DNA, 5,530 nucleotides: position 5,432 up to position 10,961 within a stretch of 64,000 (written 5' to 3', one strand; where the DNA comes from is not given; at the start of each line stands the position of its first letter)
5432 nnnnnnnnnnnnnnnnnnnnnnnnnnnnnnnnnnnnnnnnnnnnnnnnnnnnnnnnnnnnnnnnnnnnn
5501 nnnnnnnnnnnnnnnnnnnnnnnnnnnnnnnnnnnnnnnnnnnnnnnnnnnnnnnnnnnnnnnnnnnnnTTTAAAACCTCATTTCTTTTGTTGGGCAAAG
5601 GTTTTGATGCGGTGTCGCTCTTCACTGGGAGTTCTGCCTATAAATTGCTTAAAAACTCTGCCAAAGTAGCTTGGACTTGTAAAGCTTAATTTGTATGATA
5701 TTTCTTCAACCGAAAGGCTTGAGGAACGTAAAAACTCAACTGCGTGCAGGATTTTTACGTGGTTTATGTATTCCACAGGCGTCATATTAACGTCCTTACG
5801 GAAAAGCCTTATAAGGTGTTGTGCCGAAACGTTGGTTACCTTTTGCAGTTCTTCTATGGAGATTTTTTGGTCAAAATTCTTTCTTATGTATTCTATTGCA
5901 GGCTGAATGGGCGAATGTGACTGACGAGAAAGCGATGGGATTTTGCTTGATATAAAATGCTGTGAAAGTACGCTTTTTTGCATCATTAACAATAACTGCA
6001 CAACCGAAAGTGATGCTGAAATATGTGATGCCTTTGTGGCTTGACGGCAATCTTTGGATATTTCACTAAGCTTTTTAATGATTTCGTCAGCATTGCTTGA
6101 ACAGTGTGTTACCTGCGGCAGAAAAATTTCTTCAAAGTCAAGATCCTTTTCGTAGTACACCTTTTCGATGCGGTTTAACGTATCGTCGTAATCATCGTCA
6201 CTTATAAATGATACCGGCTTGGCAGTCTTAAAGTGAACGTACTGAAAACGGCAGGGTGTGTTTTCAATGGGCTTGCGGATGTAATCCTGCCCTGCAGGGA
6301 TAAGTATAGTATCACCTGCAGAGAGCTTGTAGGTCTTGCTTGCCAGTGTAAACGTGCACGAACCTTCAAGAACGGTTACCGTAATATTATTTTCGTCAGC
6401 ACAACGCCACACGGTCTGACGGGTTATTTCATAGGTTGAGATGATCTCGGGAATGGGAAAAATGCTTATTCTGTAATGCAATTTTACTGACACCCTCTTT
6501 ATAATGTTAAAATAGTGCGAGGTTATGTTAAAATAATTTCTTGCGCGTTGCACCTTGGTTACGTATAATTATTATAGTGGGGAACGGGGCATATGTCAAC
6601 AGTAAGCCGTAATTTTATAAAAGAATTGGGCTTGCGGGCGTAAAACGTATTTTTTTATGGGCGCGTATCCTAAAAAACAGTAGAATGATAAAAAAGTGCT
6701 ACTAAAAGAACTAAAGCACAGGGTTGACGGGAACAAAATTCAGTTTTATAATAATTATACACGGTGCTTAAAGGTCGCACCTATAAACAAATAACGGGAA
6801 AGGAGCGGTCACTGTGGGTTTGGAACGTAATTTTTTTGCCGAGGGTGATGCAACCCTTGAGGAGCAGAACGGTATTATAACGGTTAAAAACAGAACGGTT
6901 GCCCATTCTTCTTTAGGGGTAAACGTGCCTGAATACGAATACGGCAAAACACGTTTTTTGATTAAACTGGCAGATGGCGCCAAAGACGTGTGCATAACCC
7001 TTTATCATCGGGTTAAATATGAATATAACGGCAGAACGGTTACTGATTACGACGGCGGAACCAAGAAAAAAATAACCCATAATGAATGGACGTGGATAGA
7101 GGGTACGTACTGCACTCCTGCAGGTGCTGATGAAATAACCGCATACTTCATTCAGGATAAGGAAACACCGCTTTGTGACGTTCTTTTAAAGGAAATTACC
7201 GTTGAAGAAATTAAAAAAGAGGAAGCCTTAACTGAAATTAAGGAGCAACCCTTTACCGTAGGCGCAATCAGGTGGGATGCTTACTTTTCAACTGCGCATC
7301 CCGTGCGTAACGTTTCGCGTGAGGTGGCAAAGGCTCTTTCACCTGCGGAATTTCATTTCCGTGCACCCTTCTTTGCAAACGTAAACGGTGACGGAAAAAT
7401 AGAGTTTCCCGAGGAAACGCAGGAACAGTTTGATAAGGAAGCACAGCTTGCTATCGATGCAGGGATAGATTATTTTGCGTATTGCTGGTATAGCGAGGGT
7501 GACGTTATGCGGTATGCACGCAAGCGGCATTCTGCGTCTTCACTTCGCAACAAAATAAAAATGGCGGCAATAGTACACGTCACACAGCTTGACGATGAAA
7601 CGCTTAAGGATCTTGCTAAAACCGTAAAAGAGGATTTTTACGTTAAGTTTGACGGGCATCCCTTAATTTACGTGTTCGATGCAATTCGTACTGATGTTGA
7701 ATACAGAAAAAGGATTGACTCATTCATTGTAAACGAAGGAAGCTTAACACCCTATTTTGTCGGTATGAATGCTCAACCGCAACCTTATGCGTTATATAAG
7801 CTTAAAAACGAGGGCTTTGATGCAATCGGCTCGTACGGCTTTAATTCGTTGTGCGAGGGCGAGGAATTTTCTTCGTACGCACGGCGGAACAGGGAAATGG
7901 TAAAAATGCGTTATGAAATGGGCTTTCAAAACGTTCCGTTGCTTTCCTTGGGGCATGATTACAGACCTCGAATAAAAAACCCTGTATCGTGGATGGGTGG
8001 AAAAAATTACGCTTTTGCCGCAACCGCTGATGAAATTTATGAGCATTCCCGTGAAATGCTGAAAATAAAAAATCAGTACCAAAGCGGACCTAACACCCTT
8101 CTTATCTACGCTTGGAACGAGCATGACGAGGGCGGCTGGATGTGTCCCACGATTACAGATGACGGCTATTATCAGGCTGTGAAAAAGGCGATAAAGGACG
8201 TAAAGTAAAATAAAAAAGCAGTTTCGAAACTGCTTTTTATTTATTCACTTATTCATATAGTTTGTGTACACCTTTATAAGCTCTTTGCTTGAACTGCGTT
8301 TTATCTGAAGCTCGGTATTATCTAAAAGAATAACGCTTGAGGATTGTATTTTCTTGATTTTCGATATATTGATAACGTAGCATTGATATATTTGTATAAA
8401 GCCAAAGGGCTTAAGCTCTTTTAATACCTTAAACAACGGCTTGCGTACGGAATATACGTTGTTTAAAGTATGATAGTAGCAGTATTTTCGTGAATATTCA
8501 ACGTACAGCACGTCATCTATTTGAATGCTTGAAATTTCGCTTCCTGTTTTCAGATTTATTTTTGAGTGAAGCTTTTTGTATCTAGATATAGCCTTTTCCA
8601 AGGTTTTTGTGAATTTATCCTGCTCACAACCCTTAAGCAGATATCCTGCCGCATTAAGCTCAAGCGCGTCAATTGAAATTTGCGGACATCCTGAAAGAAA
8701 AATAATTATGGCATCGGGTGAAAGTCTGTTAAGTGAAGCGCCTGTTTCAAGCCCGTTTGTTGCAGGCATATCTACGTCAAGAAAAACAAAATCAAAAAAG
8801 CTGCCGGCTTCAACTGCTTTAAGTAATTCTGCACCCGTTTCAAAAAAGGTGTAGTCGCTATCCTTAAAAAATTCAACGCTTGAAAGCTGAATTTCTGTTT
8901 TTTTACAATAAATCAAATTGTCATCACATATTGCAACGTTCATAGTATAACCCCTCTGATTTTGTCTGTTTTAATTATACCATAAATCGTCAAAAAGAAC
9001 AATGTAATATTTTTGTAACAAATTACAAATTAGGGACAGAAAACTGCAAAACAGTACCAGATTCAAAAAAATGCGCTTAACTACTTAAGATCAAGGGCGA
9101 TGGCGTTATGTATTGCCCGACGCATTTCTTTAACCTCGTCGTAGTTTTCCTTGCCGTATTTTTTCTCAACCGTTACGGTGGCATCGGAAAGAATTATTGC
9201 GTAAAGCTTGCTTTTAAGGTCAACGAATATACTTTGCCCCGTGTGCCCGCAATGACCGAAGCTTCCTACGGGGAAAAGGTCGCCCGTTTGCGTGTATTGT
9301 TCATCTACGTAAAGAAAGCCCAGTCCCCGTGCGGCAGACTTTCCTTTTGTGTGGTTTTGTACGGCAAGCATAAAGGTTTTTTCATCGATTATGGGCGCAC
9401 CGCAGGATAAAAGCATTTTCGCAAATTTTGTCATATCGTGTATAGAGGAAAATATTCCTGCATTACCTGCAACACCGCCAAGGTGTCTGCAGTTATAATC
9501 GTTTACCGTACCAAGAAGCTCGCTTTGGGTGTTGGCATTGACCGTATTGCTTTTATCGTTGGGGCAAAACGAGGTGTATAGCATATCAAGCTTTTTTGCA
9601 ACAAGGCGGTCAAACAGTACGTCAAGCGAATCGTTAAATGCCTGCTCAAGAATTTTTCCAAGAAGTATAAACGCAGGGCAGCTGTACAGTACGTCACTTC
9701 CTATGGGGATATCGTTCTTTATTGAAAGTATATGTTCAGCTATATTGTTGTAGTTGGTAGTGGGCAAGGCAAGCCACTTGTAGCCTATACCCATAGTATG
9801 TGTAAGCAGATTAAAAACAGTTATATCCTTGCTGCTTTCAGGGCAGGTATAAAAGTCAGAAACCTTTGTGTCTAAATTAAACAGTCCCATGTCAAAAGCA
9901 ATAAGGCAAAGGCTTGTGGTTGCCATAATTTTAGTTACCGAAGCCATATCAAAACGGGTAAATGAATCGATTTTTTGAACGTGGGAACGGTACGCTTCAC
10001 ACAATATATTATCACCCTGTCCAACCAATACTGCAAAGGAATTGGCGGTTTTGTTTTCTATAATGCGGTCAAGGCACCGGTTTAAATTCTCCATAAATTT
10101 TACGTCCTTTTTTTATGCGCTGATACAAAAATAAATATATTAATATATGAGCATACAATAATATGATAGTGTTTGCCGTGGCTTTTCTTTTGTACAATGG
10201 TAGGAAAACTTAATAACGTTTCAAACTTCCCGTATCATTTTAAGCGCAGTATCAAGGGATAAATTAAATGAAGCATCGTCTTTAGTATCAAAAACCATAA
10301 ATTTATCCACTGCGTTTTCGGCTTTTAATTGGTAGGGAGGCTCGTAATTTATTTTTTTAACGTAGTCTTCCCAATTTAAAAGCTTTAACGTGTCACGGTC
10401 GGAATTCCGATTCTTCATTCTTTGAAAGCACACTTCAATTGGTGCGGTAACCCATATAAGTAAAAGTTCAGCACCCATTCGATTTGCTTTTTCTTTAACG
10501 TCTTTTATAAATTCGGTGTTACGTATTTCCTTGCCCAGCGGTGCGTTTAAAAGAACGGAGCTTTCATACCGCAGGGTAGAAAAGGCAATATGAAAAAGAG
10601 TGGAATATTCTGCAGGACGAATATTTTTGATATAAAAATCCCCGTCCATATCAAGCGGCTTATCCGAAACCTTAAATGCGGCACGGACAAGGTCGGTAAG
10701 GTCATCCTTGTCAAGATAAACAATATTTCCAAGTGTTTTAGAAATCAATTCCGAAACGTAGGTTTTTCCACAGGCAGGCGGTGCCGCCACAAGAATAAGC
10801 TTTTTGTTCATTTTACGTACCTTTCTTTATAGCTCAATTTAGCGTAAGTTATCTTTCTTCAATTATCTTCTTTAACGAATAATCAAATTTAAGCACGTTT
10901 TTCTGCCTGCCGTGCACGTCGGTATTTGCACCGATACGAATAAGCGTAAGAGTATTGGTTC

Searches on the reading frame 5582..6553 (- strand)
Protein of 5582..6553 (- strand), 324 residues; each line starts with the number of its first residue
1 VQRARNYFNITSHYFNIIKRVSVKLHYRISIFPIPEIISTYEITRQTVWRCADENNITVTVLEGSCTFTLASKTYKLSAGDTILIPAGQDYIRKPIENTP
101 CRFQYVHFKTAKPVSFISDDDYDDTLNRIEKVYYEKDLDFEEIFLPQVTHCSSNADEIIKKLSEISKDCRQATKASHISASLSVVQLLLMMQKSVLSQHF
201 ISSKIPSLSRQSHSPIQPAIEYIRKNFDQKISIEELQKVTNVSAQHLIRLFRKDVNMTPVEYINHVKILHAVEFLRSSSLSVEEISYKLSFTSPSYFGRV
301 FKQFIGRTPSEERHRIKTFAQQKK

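Call 42: search_protein_families(library=pfam, proteins=[window:5582-6553:-])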
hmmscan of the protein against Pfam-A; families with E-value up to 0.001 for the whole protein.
window:5582-6553:- (324 aa): 6 families
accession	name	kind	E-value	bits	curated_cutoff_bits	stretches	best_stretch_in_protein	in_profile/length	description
PF12833.13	HTH_18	-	2.1e-19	70.1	33.6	1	238-314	3-79/80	Helix-turn-helix domain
PF00165.29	HTH_AraC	-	1.8e-18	66.7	26.6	2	275-314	1-42/42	Bacterial regulatory helix-turn-helix proteins, AraC family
PF07883.17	Cupin_2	-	2.4e-06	27.6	27.2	1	54-102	17-65/70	Cupin domain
PF02311.25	AraC_binding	-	3.7e-05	23.9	21.1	1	61-109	29-77/135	AraC-like ligand binding domain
PF05899.18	Cupin_3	-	0.00013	22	23.5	1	49-89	19-60/74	EutQ-like cupin domain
PF02186.21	TFIIE_beta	-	0.00068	20.3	28.1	0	219-252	8-44/66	TFIIE beta subunit core domain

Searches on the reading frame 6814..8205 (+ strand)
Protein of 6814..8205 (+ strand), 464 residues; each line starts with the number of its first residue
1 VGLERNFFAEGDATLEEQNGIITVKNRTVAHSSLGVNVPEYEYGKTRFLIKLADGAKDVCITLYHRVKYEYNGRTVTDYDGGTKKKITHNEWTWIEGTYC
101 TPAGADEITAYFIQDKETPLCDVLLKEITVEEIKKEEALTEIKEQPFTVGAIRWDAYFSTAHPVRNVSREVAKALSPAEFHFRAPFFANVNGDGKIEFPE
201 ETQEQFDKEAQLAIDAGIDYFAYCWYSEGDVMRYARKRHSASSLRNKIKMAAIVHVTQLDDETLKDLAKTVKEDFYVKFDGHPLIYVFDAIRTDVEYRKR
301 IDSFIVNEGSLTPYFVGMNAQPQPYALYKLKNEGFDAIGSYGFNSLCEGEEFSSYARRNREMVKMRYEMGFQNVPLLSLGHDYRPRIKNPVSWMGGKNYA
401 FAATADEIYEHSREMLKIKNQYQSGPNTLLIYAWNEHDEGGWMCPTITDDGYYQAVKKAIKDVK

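Call 42: search_protein_families(library=pfam, proteins=[window:6814-8205:+])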
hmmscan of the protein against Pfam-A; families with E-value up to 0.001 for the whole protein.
window:6814-8205:+ (464 aa): 1 family
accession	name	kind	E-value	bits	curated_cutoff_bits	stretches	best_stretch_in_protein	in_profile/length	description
PF14307.12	Glyco_tran_WbsX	-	2.5e-07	30.9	25.1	1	257-448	133-341/350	Glycosyltransferase WbsX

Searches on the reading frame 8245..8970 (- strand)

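Call 9: search_protein_families(library=pfam, proteins=[window:8245-8970:-])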
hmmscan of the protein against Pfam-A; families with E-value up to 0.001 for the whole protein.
window:8245-8970:- (241 aa): 2 families
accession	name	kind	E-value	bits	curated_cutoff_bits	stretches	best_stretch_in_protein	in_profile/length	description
PF04397.21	LytTR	-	5.5e-14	52.6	22.6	1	145-233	2-95/98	LytTr DNA-binding domain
PF00072.30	Response_reg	-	1.4e-12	48.2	30.2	1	12-124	1-110/111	Response regulator receiver domain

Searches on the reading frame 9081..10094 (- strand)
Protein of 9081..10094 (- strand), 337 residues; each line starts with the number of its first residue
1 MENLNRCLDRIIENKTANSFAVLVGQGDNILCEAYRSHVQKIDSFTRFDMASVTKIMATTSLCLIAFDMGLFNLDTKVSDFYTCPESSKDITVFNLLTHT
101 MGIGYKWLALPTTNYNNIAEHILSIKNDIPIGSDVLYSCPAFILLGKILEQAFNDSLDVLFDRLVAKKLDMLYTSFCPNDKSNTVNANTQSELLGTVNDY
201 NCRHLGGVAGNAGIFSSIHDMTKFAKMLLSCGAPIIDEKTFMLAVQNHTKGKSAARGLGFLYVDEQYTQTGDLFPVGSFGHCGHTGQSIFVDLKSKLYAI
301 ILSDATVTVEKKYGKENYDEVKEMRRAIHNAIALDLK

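Call 9: search_protein_families(library=pfam, proteins=[window:9081-10094:-])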
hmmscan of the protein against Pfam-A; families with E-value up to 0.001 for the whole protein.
window:9081-10094:- (337 aa): 1 family
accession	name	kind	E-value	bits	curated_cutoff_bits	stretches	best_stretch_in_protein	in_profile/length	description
PF00144.29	Beta-lactamase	-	9.1e-34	117.5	27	1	9-311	2-317/329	Beta-lactamase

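Call 51: search_protein_families(library=pfam, proteins=[L087:6073-7392:+, L087:1668-3485:+], max_evalue=0.01)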
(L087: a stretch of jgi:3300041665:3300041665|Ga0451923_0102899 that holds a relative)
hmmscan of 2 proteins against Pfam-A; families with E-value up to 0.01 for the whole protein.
L087:6073-7392:+ (440 aa): 2 families
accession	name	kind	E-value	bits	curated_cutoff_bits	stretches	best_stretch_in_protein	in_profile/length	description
PF00331.26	Glyco_hydro_10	-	1.3e-30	107.1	22.1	1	61-347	12-282/311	Glycosyl hydrolase family 10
PF13620.12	CarboxypepD_reg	-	4.9e-05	24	32.3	0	37-57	5-25/82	Carboxypeptidase regulatory-like domain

L087:1668-3485:+ (606 aa): 1 family
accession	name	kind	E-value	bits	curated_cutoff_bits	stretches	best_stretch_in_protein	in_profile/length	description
PF13472.12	Lipase_GDSL_2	-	3.9e-07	31.2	32.9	1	37-136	51-177/178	GDSL-like Lipase/Acylhydrolase family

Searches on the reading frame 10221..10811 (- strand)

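Call 9: search_protein_families(library=pfam, proteins=[window:10221-10811:-])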
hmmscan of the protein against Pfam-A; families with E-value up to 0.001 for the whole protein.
window:10221-10811:- (196 aa): 3 families
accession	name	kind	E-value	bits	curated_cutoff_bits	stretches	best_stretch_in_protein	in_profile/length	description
PF13671.12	AAA_33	-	8e-07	29.9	27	1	5-141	1-124/143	AAA domain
PF06414.18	Zeta_toxin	-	4.4e-06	26.7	22.3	1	3-50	16-66/199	Zeta toxin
PF13238.12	AAA_18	-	1.1e-05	26.4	29.4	1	6-138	1-114/128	AAA domain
